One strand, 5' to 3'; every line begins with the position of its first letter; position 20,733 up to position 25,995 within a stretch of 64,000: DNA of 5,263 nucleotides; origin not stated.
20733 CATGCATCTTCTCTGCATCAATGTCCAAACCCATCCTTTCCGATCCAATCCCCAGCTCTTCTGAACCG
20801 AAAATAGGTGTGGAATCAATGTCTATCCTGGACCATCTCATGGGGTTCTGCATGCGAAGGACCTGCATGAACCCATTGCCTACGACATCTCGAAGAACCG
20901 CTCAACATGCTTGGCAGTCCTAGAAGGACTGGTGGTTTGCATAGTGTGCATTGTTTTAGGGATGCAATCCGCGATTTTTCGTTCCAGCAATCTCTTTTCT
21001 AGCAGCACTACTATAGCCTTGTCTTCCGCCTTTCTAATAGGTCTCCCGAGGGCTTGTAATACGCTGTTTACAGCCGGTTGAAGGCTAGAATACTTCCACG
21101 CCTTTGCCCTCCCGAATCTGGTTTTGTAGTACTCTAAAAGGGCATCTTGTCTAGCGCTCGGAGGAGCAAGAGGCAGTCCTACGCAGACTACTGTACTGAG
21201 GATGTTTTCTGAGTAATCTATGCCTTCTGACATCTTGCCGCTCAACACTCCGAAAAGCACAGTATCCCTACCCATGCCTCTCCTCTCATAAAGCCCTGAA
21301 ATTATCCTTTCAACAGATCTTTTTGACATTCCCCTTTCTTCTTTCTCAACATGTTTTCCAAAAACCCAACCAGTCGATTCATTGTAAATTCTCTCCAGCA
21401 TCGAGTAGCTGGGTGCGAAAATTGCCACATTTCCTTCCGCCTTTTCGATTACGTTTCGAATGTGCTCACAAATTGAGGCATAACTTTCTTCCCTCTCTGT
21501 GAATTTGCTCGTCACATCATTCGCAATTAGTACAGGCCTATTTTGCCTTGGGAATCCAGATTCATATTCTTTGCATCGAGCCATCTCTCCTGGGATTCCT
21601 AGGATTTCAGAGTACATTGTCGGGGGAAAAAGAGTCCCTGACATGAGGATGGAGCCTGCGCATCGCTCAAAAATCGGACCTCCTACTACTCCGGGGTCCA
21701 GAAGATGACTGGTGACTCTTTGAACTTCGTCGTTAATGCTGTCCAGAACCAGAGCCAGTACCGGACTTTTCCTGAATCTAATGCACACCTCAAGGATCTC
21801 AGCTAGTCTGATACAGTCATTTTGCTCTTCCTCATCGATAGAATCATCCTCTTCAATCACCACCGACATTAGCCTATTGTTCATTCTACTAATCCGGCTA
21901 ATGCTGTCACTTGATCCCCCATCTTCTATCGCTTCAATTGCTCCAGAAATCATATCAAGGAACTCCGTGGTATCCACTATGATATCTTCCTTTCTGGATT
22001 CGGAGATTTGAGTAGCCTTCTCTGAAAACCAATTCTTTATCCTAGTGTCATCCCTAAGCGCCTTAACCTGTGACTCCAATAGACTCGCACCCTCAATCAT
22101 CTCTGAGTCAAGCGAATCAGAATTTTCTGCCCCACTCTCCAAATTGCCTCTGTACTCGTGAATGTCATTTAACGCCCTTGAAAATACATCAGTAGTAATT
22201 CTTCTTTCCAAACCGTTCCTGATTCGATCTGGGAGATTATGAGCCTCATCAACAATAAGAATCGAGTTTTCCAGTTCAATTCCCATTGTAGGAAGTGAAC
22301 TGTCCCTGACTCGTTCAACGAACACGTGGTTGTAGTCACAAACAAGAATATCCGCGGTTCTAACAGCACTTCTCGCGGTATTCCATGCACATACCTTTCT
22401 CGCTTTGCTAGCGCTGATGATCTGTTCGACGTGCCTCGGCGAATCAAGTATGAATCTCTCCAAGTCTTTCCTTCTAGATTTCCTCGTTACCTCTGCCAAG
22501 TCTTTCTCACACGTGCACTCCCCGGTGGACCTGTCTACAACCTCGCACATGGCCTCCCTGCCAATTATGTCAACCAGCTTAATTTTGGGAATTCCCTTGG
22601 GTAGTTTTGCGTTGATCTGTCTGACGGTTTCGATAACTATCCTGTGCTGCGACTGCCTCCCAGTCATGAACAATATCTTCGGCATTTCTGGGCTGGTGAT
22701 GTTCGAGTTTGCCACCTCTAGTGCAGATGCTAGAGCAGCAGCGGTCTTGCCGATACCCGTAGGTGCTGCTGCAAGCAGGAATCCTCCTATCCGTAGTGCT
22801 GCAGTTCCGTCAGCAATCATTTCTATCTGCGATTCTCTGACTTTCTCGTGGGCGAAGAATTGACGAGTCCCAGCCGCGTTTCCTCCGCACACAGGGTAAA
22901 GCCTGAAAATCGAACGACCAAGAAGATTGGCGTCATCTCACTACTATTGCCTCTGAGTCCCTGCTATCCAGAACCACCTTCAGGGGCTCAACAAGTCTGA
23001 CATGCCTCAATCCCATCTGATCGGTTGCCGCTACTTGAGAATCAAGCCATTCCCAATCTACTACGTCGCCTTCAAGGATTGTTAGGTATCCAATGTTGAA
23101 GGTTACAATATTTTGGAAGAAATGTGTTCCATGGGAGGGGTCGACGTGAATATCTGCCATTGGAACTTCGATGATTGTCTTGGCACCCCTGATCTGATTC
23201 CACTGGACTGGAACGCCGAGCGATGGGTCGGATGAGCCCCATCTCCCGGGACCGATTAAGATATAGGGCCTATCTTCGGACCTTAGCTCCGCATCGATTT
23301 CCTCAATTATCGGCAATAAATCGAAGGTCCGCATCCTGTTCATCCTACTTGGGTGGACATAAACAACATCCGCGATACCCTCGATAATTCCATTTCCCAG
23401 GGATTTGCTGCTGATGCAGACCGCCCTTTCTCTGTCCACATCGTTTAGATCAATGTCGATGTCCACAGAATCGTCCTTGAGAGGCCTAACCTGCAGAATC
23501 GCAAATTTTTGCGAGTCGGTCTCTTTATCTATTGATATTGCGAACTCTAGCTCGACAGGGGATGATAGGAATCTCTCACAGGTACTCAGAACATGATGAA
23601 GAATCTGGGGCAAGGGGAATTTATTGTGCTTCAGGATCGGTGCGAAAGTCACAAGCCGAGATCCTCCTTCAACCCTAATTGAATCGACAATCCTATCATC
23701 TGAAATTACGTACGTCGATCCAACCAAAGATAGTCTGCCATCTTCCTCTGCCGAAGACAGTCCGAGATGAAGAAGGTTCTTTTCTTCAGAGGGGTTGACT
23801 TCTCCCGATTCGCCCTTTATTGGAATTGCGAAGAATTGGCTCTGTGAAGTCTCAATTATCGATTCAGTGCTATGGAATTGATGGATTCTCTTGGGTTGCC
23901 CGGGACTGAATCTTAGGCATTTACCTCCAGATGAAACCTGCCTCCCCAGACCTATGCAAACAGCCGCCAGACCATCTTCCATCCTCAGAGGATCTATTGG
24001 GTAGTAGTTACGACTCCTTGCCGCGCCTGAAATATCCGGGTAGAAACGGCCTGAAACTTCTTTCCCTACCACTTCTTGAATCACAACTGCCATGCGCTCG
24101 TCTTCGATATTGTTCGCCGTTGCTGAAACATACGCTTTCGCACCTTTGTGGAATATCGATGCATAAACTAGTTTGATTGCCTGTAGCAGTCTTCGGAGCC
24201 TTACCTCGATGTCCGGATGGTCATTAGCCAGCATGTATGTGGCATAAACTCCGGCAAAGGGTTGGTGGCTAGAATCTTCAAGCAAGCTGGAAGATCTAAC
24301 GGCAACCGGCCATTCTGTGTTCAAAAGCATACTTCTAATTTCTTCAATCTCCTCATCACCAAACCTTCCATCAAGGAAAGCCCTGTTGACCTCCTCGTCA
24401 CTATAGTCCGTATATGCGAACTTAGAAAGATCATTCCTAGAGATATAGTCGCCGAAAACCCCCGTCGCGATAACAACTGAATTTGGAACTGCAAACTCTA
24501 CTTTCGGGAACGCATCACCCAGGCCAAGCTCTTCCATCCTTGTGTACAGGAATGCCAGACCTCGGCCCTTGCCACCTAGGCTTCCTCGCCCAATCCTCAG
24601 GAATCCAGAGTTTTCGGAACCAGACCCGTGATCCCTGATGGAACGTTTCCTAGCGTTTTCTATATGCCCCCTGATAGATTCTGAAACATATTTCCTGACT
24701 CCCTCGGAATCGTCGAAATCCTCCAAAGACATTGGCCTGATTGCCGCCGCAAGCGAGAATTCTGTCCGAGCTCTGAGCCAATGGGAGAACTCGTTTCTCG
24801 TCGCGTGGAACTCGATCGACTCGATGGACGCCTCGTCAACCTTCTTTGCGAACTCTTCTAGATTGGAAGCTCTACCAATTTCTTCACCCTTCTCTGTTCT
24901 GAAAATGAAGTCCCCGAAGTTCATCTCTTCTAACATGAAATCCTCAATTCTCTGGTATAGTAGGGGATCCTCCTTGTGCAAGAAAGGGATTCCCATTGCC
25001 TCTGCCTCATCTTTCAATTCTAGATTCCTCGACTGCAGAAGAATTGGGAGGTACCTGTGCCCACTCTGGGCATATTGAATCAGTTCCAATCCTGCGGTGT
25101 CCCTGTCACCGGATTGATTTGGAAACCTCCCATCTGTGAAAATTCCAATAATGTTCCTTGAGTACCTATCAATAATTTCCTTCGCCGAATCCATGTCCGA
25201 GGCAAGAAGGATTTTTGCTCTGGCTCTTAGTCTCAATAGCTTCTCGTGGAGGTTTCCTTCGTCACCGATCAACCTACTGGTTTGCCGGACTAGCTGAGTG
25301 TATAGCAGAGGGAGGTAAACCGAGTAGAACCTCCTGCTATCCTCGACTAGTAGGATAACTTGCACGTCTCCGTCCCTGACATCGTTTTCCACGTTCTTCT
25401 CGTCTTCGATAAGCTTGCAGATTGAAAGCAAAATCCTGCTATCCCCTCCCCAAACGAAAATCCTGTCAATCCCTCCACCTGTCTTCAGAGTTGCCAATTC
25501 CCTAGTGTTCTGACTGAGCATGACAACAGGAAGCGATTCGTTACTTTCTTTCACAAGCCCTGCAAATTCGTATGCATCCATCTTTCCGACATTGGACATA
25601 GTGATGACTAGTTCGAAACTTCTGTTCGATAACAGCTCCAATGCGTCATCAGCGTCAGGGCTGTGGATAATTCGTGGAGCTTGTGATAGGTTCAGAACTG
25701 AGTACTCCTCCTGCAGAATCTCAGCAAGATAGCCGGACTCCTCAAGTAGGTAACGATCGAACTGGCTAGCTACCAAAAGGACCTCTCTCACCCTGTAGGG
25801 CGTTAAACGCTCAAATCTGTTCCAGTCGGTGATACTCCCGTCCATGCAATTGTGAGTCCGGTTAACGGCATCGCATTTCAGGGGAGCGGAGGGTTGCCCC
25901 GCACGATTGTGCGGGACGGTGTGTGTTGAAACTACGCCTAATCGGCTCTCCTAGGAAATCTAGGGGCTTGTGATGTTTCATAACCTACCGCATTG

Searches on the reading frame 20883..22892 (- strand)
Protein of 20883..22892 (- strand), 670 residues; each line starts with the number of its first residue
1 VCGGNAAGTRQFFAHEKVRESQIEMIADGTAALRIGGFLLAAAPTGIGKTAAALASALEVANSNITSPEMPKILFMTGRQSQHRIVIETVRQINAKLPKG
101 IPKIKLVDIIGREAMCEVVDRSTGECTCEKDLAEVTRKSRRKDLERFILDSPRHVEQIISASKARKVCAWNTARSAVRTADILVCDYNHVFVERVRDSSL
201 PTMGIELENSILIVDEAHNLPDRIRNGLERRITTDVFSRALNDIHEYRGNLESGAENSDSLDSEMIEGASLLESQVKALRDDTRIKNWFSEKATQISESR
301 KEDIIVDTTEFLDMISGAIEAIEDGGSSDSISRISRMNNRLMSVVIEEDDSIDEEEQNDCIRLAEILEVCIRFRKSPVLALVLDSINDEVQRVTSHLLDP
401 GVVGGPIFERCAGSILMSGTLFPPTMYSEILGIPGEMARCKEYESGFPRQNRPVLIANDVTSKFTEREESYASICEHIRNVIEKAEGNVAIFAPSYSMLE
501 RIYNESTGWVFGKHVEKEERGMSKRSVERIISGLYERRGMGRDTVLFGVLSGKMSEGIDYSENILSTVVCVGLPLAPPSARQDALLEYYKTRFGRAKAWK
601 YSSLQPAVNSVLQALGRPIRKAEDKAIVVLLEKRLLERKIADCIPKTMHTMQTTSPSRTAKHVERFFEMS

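Call 79: search_protein_families(library=pfam, proteins=[window:20883-22892:-], max_evalue=0.001)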
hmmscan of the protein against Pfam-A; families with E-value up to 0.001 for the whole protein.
window:20883-22892:- (670 aa): 5 families
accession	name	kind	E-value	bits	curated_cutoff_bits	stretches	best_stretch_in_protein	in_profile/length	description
PF13307.12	Helicase_C_2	-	9.5e-32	110.8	25.3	1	478-649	1-168/170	Helicase C-terminal domain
PF06733.21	DEAD_2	-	2.1e-16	60.5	21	1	113-234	55-169/172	DEAD_2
PF06777.17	HBB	-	6.5e-08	32.9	30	1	393-466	121-190/190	Helical and beta-bridge domain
PF00270.35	DEAD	-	5.4e-06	26.7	26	0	39-81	17-56/167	DEAD/DEAH box helicase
PF04851.21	ResIII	-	1.6e-05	25.3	22.5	0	17-88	3-71/164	Type III restriction enzyme, res subunit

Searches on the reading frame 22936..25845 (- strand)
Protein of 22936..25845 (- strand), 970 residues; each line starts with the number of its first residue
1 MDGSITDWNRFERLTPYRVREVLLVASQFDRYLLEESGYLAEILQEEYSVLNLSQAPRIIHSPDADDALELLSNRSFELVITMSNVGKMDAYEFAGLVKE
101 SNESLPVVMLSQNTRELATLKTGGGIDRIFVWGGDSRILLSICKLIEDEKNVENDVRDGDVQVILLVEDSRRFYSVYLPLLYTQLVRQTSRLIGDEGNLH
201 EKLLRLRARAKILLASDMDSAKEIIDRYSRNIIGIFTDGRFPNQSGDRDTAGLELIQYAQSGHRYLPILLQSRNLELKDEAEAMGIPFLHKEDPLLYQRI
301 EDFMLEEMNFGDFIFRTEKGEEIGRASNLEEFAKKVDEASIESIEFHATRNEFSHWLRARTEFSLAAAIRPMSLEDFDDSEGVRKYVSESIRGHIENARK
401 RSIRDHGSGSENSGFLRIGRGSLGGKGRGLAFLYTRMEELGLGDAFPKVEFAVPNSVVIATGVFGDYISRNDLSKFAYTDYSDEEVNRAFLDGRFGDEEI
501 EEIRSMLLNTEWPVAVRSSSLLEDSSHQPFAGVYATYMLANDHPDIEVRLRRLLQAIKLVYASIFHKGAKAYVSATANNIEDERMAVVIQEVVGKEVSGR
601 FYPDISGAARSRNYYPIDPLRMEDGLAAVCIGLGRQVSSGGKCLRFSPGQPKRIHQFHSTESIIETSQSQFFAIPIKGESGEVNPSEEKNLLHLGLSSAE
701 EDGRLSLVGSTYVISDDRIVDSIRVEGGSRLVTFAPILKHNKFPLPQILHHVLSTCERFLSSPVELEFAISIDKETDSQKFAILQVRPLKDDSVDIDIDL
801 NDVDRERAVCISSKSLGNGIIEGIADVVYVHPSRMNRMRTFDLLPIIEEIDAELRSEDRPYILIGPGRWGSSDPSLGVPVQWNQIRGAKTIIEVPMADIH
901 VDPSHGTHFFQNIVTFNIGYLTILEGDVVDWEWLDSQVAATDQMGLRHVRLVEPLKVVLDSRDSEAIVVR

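Call 79: search_protein_families(library=pfam, proteins=[window:22936-25845:-], max_evalue=0.001)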
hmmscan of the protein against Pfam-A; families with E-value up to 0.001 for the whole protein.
window:22936-25845:- (970 aa): 2 families
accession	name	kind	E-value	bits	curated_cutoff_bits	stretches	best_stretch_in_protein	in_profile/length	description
PF01326.24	PPDK_N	-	1.7e-33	116.8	27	1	422-793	3-313/328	Pyruvate phosphate dikinase, AMP/ATP-binding domain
PF00072.30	Response_reg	-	7.5e-05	23.3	30.2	0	51-115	18-81/111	Response regulator receiver domain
